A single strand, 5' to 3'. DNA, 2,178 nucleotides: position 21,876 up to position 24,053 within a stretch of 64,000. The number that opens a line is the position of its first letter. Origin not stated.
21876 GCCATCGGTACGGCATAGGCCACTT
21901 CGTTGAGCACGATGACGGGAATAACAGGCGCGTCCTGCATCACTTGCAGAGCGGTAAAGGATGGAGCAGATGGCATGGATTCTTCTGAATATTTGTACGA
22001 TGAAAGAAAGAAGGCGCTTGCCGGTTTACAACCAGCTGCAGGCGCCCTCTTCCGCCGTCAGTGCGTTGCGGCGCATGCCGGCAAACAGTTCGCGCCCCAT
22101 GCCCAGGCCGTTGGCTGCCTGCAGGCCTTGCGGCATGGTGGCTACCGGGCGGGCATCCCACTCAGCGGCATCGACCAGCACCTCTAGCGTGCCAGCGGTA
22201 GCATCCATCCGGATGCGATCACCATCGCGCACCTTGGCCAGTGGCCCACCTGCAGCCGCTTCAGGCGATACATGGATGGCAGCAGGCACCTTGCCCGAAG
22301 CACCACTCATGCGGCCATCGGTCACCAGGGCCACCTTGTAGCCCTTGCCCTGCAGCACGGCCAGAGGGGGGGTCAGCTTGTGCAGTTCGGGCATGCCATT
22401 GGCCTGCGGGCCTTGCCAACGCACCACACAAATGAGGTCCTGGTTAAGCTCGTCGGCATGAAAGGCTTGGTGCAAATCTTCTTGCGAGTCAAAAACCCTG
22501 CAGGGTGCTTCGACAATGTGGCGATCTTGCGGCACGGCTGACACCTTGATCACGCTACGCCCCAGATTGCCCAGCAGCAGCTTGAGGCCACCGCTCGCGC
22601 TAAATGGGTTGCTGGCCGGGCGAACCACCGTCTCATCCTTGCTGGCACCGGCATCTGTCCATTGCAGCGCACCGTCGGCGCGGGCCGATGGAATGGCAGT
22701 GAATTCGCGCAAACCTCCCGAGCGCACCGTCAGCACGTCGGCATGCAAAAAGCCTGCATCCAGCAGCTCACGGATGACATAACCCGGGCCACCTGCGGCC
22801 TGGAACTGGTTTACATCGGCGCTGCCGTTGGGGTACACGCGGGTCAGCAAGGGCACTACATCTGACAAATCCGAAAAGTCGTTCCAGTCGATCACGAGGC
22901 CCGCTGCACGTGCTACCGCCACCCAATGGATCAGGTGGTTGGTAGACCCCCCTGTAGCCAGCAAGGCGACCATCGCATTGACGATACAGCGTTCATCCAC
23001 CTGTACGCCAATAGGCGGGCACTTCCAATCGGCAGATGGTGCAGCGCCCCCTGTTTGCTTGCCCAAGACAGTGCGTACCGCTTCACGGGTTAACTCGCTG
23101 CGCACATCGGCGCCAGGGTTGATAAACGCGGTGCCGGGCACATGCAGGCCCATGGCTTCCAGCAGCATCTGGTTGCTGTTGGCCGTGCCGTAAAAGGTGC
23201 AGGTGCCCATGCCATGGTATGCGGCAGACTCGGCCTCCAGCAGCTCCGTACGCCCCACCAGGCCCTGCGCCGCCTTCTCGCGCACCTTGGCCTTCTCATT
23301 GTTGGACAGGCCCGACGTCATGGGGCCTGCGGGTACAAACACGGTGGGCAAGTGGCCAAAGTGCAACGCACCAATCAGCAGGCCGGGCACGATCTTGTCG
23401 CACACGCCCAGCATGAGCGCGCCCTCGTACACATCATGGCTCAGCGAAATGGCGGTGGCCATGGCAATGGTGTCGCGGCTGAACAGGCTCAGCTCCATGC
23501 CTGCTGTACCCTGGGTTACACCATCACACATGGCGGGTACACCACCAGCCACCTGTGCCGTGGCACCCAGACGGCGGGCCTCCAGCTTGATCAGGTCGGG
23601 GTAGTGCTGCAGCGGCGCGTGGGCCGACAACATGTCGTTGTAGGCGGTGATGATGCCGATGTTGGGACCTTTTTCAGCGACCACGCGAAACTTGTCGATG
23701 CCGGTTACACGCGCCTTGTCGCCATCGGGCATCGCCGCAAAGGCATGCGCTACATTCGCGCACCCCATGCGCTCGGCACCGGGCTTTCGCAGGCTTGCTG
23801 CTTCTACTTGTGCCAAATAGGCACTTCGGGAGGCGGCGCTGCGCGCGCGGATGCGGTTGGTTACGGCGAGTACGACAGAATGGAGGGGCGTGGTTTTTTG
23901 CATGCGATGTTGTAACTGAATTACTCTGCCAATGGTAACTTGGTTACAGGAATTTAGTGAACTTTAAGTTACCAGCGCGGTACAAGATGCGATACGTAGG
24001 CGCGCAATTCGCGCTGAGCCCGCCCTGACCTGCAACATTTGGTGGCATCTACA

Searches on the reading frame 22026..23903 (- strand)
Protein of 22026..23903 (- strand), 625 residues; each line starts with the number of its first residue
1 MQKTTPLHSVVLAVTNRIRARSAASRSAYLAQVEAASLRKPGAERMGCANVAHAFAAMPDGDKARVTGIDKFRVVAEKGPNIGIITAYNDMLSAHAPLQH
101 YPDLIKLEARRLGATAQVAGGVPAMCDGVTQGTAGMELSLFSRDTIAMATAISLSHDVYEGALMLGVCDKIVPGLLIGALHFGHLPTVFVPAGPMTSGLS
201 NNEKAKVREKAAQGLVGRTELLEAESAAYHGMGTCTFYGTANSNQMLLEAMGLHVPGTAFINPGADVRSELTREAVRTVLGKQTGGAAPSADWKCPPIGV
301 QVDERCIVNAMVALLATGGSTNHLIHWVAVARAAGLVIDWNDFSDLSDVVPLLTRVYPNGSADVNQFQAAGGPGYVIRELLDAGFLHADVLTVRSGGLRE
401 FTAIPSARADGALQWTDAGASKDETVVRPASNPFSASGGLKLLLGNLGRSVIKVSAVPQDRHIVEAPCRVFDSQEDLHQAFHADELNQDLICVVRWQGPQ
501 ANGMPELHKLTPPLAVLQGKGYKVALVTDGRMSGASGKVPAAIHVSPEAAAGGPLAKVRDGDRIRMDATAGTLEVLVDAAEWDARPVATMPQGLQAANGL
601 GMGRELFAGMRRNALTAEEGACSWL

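Call 46: search_protein_families(library=pfam, proteins=[window:22026-23903:-], max_evalue=0.00001)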
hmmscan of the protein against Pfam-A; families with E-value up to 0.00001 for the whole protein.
window:22026-23903:- (625 aa): 2 families
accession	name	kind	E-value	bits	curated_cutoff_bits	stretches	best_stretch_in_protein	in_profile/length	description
PF00920.27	ILVD_EDD_N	-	6.4e-91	305.2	27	1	80-400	2-315/316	Dihydroxy-acid/6-phosphogluconate dehydratase N-terminal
PF24877.1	ILV_EDD_C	-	3.4e-56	190.1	27.7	1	426-621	2-191/191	Dihydroxy-acid/6-phosphogluconate dehydratase C-terminal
